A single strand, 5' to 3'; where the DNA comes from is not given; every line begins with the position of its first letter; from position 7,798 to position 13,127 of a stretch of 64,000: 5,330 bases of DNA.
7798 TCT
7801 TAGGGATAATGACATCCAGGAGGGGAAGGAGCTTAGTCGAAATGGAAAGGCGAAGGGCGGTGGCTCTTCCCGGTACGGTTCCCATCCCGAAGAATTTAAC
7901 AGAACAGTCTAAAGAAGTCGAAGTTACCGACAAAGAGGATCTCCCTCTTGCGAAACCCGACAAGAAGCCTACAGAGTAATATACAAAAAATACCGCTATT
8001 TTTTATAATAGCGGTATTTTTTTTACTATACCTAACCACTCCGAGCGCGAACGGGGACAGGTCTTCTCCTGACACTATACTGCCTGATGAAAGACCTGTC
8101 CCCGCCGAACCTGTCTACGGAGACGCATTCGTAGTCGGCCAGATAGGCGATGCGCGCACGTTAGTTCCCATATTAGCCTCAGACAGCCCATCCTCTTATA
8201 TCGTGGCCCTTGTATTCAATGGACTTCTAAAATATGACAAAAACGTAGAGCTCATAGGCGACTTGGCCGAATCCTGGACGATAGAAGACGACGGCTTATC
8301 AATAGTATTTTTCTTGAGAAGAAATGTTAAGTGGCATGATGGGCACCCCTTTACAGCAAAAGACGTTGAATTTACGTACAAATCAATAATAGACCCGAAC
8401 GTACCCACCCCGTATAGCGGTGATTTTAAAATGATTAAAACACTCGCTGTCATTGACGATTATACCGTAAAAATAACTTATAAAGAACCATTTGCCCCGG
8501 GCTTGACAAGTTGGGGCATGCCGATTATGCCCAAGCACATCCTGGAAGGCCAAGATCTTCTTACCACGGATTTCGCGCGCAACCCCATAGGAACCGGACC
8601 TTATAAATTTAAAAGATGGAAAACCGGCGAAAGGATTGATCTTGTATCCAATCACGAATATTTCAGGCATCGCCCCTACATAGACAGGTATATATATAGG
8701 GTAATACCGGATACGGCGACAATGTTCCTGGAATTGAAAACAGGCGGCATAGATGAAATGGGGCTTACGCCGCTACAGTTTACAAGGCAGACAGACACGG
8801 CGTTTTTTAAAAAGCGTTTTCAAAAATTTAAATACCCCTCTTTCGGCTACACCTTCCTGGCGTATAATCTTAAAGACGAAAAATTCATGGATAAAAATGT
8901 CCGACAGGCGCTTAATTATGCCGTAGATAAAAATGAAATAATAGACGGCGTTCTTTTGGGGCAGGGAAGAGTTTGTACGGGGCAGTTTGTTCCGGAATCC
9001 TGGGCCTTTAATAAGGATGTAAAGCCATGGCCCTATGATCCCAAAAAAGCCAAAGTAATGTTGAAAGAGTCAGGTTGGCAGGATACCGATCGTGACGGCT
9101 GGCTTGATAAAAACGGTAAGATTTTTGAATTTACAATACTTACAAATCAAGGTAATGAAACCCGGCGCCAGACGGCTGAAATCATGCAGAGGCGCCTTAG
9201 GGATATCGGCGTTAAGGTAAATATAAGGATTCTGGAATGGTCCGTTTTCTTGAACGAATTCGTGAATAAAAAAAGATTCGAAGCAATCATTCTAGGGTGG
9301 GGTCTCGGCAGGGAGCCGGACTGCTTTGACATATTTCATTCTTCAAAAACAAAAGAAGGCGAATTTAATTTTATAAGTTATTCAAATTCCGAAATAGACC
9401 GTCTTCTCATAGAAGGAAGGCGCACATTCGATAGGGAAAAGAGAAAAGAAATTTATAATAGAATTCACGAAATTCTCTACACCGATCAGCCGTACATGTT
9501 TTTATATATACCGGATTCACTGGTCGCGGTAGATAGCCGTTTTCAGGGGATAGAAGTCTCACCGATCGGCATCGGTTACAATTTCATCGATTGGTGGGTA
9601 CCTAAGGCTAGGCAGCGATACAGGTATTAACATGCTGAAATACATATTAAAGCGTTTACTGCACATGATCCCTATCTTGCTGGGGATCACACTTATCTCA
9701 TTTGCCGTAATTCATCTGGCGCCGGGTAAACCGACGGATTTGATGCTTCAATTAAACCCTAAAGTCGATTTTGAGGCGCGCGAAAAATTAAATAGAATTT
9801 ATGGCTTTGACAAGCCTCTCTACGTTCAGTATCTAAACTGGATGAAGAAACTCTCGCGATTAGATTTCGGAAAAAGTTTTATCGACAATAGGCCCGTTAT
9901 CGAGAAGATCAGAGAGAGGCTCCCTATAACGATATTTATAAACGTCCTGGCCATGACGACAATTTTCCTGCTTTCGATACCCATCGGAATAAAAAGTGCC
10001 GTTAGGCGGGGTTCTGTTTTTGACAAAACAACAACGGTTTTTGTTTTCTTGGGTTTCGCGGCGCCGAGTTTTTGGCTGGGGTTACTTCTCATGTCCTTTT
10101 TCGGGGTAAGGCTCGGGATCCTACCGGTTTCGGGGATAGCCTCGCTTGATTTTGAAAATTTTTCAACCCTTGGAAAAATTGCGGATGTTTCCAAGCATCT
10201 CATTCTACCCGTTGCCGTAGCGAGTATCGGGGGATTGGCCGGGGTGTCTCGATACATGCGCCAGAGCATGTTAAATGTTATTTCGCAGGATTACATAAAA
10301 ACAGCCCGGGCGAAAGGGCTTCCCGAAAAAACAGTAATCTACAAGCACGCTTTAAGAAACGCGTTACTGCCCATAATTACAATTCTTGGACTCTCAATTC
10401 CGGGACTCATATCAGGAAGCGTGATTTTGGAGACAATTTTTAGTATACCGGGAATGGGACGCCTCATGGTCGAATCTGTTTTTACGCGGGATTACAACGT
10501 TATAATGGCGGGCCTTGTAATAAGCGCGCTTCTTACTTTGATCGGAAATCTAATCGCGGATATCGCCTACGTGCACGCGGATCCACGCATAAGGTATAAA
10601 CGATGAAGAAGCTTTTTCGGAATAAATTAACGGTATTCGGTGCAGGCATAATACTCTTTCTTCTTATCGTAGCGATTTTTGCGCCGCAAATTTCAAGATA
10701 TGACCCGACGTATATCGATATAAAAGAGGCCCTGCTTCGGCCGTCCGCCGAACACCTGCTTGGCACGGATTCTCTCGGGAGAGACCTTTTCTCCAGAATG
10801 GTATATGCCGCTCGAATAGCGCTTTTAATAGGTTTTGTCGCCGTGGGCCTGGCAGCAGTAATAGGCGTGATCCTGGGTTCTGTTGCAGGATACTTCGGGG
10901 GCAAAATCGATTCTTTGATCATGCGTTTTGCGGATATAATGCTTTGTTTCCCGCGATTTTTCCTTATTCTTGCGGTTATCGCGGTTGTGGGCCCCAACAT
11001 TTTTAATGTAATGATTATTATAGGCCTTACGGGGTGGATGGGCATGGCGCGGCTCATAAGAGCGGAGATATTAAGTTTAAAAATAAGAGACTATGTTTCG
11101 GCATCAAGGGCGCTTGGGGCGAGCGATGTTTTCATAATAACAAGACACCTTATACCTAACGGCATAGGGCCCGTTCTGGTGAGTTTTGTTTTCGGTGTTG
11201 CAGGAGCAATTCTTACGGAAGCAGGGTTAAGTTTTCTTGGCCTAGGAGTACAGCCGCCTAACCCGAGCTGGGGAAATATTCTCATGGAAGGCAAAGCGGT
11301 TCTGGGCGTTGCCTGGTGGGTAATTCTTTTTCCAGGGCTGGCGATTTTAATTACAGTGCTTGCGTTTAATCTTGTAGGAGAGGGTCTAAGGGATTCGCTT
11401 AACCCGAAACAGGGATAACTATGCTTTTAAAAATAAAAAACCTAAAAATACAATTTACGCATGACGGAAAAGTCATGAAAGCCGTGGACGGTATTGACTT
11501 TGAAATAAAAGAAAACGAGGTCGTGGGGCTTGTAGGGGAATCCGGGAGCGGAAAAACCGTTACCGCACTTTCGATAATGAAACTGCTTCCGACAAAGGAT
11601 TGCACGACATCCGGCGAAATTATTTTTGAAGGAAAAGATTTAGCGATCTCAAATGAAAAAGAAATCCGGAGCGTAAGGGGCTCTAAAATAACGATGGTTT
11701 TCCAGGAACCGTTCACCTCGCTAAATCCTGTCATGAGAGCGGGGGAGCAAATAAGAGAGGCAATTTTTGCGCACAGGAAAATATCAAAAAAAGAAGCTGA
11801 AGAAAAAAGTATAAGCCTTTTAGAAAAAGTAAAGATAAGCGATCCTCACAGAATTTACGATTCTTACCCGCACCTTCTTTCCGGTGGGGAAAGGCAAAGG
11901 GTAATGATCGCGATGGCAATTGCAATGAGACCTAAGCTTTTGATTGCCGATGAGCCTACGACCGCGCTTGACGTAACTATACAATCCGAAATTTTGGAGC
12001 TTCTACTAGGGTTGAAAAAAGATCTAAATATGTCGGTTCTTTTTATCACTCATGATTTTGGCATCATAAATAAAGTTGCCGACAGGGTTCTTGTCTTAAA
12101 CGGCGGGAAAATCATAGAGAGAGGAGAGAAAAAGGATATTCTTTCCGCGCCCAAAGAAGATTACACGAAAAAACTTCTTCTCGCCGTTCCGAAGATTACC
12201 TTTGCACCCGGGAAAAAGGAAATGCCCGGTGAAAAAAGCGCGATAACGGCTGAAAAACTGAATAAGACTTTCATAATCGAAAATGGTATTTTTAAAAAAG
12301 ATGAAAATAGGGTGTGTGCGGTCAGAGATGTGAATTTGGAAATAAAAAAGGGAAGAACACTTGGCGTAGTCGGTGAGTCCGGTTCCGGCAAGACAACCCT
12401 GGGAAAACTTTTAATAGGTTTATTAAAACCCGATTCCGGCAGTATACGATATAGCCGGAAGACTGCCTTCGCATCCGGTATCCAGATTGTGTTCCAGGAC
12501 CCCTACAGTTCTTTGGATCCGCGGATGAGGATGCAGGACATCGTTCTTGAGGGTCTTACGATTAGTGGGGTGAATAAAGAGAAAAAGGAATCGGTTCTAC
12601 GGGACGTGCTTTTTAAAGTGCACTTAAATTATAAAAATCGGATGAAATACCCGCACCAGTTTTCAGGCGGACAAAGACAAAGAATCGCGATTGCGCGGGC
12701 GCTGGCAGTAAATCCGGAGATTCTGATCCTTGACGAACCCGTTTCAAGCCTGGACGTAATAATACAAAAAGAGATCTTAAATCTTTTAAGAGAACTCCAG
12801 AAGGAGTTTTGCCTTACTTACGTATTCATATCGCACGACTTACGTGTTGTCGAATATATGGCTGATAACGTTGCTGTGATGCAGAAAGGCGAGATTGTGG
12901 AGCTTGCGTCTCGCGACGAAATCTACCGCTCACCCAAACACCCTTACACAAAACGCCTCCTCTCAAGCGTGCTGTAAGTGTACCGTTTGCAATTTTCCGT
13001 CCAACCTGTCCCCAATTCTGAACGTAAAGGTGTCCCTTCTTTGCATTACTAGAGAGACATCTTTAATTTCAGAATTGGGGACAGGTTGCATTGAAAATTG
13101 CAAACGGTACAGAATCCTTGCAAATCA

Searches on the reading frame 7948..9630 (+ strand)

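Call 10: search_protein_families(library=pfam, proteins=[window:7948-9630:+])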
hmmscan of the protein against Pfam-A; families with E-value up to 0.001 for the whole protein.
window:7948-9630:+ (560 aa): 1 family
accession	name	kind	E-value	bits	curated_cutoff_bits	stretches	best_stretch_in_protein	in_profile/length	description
PF00496.27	SBP_bac_5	-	1.8e-95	320.6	32.4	1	101-454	1-349/368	Bacterial extracellular solute-binding proteins, family 5 Middle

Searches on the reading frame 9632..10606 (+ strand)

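Call 10: search_protein_families(library=pfam, proteins=[window:9632-10606:+])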
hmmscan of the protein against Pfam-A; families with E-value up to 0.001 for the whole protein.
window:9632-10606:+ (324 aa): 2 families
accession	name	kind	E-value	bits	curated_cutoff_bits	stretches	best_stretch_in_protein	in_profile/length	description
PF00528.27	BPD_transp_1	-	2.1e-44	151.9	26.4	1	116-321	2-183/184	Binding-protein-dependent transport system inner membrane component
PF19300.4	BPD_transp_1_N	-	4.3e-11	43.4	23.8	1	1-101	1-111/114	Binding-prot-dependent transport system membrane comp, N-term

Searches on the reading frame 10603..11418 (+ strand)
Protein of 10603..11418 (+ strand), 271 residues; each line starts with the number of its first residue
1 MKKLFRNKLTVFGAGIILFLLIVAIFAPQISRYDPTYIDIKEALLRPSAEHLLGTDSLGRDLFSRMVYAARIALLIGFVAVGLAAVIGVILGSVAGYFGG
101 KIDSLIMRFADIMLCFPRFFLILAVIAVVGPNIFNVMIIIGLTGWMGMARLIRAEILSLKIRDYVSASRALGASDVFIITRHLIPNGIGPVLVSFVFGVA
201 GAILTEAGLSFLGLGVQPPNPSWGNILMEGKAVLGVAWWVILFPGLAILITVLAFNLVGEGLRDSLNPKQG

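Call 10: search_protein_families(library=pfam, proteins=[window:10603-11418:+])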
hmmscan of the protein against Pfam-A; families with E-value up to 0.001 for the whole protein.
window:10603-11418:+ (271 aa): 2 families
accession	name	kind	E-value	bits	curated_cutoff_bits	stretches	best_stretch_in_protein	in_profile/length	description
PF00528.27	BPD_transp_1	-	6.3e-29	101.4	26.4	1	88-269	1-181/184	Binding-protein-dependent transport system inner membrane component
PF12911.12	OppC_N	-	8.2e-11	42.1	23.9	1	2-47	8-53/53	N-terminal TM domain of oligopeptide transport permease C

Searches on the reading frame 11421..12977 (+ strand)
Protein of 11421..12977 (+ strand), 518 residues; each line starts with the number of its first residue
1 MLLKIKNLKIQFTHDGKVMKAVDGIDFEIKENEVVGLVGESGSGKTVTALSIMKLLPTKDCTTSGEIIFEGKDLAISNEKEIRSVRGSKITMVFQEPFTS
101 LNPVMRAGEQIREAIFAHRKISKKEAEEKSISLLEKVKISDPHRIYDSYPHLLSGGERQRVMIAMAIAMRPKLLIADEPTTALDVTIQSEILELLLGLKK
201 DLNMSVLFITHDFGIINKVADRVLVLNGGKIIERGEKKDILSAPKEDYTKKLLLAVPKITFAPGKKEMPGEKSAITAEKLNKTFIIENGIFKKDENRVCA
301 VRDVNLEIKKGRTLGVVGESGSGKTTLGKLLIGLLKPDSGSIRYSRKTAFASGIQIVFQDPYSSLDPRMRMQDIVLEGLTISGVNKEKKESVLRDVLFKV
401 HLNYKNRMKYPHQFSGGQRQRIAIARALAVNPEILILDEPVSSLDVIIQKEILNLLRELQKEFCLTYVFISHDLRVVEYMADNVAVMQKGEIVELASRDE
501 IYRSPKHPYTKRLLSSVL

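Call 10: search_protein_families(library=pfam, proteins=[window:11421-12977:+])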
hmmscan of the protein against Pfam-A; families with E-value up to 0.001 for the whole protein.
window:11421-12977:+ (518 aa): 13 families
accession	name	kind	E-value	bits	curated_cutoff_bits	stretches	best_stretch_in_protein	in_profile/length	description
PF00005.33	ABC_tran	-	6.6e-63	211.8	25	2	302-441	2-136/137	ABC transporter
PF08352.17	oligo_HPY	-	5.4e-12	46.4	27.1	2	493-517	1-25/65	Oligopeptide/dipeptide transporter, C-terminal region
PF02463.25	SMC_N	-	1e-10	41.8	40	1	32-220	24-206/220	RecF/RecN/SMC N terminal domain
PF13304.12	AAA_21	-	3.8e-10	40.8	27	1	396-475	221-301/304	AAA domain, putative AbiEii toxin, Type IV TA system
PF13401.12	AAA_22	-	2.8e-09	37.8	27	1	314-465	8-116/130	AAA domain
PF20720.3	nSTAND3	-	1.6e-05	25.1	27.2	0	29-56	14-41/155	Novel STAND NTPase 3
PF13555.12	AAA_29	-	4.5e-05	23.5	27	0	306-338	17-49/61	P-loop containing region of AAA domain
PF05729.18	NACHT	-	0.00019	21.7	26.7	0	34-63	2-31/167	NACHT domain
PF13191.12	AAA_16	-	0.00037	21.5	32.6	0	33-59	25-51/167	AAA ATPase domain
PF13476.12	AAA_23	-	0.00049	21.2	27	0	23-141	14-116/201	AAA domain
PF03205.20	MobB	-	0.00056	20.2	26.6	0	314-337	2-25/133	Molybdopterin guanine dinucleotide synthesis protein B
PF12775.13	AAA_7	-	0.00066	19.7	25.8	0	29-63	30-64/181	P-loop containing dynein motor region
PF04851.21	ResIII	-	0.00088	19.7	22.5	0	30-89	21-80/164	Type III restriction enzyme, res subunit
